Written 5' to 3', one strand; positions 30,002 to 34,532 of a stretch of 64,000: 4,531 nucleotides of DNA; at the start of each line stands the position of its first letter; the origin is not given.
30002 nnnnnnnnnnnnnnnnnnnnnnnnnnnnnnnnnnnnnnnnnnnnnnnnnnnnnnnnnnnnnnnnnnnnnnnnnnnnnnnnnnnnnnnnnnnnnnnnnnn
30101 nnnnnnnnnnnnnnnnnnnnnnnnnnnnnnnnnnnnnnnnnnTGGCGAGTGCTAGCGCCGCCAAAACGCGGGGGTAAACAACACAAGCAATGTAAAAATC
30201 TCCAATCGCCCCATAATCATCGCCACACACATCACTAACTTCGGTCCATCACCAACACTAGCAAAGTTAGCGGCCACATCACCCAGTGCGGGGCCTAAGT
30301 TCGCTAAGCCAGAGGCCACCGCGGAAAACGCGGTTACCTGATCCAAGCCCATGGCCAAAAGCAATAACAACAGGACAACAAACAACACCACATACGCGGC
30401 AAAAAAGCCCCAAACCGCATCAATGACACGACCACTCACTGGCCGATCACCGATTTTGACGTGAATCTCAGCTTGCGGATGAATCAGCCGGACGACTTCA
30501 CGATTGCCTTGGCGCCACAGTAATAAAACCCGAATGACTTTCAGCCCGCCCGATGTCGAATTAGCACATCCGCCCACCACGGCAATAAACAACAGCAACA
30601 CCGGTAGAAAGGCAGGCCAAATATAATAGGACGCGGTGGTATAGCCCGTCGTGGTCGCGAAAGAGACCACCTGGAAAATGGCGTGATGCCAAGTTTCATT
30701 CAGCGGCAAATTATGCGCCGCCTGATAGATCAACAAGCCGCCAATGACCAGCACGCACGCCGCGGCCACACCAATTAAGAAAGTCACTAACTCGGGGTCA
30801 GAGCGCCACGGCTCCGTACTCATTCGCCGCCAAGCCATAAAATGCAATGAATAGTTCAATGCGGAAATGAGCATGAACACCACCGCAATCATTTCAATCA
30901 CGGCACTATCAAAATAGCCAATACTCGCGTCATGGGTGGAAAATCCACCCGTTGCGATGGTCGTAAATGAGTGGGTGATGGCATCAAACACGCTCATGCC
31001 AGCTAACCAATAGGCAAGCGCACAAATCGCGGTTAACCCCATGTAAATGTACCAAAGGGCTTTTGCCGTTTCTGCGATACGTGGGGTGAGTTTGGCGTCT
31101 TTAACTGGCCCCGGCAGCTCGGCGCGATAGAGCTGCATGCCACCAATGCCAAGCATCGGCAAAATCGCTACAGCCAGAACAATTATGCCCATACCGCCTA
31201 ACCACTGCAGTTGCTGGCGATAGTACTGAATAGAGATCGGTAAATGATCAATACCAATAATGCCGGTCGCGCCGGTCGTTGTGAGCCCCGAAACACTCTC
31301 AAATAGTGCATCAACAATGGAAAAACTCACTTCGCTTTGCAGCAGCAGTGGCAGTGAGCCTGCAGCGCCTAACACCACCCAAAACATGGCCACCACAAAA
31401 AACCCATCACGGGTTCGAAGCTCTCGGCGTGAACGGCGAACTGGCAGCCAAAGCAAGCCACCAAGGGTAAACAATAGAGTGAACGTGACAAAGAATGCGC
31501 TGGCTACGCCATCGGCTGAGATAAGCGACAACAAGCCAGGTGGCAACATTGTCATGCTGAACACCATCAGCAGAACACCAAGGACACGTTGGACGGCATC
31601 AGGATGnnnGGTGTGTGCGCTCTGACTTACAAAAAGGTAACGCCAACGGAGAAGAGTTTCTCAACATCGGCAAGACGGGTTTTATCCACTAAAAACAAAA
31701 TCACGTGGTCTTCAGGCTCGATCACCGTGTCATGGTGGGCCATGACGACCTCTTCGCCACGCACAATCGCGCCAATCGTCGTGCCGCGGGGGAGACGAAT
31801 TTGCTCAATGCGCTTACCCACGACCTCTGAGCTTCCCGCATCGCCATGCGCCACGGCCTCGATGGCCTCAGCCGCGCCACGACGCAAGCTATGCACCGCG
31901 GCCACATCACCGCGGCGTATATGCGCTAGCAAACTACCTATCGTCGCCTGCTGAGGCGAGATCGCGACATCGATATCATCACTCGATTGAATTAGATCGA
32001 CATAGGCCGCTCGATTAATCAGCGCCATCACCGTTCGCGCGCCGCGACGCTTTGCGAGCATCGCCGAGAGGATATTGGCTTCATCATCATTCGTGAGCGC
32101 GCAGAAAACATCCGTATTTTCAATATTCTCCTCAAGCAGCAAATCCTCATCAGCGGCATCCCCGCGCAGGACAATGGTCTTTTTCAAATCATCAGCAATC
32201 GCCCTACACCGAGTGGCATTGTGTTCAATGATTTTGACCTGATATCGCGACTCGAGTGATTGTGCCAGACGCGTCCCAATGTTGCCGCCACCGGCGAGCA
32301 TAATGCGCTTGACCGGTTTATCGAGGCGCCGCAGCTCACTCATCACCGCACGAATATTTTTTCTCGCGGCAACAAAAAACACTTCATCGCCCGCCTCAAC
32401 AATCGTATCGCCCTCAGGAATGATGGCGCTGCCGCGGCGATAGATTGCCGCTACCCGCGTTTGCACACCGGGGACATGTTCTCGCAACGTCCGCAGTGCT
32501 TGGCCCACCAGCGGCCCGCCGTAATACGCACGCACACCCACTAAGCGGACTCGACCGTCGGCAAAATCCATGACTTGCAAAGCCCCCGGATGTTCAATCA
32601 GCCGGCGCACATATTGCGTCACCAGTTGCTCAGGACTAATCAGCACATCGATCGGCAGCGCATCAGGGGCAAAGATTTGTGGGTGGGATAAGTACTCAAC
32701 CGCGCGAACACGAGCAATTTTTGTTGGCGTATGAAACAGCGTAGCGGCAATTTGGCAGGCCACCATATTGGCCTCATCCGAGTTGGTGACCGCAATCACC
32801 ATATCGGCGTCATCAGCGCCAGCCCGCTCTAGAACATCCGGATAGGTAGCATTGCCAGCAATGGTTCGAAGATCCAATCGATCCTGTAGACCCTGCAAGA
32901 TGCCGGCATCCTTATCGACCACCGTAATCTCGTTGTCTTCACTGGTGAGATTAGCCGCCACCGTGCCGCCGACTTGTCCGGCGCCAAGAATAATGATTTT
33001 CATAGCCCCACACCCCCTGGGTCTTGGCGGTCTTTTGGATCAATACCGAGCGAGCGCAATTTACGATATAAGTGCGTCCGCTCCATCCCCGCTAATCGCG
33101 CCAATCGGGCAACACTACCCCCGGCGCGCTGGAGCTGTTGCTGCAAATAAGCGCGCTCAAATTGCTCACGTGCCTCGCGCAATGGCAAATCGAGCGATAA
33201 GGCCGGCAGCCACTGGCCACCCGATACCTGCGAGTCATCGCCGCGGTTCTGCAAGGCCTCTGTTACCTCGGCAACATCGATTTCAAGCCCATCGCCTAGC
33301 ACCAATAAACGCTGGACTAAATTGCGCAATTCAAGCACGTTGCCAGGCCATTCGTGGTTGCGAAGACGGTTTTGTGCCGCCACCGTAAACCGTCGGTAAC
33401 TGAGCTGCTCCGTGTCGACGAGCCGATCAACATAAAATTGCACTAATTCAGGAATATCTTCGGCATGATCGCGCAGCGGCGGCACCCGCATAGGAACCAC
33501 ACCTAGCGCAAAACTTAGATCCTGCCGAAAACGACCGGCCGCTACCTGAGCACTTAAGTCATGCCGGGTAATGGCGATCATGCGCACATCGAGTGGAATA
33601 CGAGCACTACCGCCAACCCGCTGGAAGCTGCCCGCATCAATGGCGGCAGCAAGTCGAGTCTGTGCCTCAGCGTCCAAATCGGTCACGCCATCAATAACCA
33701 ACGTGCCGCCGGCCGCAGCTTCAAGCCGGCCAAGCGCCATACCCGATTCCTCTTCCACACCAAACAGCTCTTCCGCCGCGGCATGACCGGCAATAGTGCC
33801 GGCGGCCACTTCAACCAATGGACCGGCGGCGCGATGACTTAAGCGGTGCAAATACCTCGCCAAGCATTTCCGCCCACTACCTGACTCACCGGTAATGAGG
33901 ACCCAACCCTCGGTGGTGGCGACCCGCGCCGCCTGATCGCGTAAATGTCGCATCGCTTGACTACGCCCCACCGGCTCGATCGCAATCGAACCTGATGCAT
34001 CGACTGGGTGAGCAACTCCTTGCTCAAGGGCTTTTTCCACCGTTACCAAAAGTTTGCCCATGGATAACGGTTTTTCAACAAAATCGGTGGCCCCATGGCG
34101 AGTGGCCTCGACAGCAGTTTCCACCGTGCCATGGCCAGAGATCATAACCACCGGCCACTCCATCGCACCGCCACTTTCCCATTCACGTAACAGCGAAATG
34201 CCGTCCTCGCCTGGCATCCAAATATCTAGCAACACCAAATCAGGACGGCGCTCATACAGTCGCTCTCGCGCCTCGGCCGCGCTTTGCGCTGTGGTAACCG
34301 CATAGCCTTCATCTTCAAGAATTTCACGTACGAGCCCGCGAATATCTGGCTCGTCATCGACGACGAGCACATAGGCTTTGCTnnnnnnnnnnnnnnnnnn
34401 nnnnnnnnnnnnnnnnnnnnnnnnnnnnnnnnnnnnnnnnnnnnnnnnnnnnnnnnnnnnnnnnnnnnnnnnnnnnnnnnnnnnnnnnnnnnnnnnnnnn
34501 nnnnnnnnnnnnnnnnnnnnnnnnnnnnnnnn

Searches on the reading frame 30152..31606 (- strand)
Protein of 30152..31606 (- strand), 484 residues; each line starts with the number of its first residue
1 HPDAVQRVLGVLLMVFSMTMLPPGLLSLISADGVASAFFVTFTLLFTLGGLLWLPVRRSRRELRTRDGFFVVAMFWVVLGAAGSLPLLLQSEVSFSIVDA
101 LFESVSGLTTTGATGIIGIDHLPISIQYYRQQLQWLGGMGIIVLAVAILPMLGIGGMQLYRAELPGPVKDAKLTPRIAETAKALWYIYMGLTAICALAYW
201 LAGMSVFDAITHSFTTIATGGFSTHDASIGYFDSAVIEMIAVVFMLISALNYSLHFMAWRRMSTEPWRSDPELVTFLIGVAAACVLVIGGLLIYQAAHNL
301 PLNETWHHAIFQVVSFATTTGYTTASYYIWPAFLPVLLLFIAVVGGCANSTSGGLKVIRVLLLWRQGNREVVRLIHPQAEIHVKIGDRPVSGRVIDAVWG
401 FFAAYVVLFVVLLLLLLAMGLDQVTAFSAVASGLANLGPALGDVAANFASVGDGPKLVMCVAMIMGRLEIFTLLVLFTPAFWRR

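Call 62: search_protein_families(library=pfam, max_evalue=0.00001, proteins=[window:30152-31606:-])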
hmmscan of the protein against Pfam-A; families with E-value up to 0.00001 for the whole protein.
window:30152-31606:- (484 aa): 1 family
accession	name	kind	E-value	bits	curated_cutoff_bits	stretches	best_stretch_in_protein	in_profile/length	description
PF02386.22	TrkH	-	6e-97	325.6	27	1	36-478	3-491/502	Cation transport protein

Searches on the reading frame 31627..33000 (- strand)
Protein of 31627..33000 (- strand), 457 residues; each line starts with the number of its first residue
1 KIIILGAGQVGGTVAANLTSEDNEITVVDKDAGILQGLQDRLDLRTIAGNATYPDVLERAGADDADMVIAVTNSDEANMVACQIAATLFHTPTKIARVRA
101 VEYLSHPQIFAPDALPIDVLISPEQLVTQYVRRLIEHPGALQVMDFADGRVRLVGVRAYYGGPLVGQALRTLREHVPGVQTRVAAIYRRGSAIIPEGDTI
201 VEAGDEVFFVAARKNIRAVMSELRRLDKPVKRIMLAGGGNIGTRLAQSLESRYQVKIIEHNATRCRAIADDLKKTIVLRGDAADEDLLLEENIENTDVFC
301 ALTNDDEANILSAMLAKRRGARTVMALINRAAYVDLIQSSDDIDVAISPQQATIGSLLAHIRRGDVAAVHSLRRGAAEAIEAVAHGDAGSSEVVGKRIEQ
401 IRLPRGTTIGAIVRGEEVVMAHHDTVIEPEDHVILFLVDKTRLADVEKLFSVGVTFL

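Call 62: search_protein_families(library=pfam, max_evalue=0.00001, proteins=[window:31627-33000:-])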
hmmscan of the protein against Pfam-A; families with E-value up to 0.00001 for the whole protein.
window:31627-33000:- (457 aa): 6 families
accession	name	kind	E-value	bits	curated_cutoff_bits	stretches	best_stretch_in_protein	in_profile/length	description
PF02254.24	TrkA_N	-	1.2e-51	174.3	23.8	2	2-103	1-101/116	TrkA-N domain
PF02080.26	TrkA_C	-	2.5e-24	85.4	27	2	154-223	2-70/71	TrkA-C domain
PF13241.12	NAD_binding_7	-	1.2e-11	45.6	22.1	0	1-85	9-82/104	Putative NAD(P)-binding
PF03435.24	Sacchrp_dh_NADP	-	1e-07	32.7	25.1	0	2-70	1-74/129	Saccharopine dehydrogenase NADP binding domain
PF02558.23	ApbA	-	1.1e-06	28.8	22.2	0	2-69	1-71/150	Ketopantoate reductase PanE/ApbA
PF01210.29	NAD_Gly3P_dh_N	-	7e-06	26.5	23.1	0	233-295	2-65/158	NAD-dependent glycerol-3-phosphate dehydrogenase N-terminus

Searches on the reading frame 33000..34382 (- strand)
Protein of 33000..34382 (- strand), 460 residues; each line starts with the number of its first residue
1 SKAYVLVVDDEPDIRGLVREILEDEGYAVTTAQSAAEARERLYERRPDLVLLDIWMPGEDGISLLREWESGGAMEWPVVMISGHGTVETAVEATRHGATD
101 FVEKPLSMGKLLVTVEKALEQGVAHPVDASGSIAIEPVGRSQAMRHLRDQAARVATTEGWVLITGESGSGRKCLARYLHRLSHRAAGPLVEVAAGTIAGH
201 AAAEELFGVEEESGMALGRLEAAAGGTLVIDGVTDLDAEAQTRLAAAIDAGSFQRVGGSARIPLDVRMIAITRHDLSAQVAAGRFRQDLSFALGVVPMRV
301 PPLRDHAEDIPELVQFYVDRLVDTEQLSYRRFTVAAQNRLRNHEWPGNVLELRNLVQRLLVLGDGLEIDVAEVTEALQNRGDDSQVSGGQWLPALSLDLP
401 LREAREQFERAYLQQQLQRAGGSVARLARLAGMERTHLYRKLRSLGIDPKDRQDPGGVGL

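Call 62: search_protein_families(library=pfam, max_evalue=0.00001, proteins=[window:33000-34382:-])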
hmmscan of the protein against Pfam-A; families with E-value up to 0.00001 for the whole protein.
window:33000-34382:- (460 aa): 5 families
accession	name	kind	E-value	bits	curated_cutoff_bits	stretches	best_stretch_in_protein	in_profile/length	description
PF00158.32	Sigma54_activat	-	5.6e-37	127.5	20.2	1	138-298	2-167/168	Sigma-54 interaction domain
PF00072.30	Response_reg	-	2.7e-29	102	30.2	1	5-115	1-110/111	Response regulator receiver domain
PF14532.12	Sigma54_activ_2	-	1.2e-19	71.3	25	1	138-303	1-138/138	Sigma-54 interaction domain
PF25601.1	AAA_lid_14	-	3.7e-17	62.4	27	1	304-384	1-81/87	AAA+ ATPase lid domain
PF02954.25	HTH_8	-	2e-09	37.4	22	1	405-443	2-40/42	Bacterial regulatory protein, Fis family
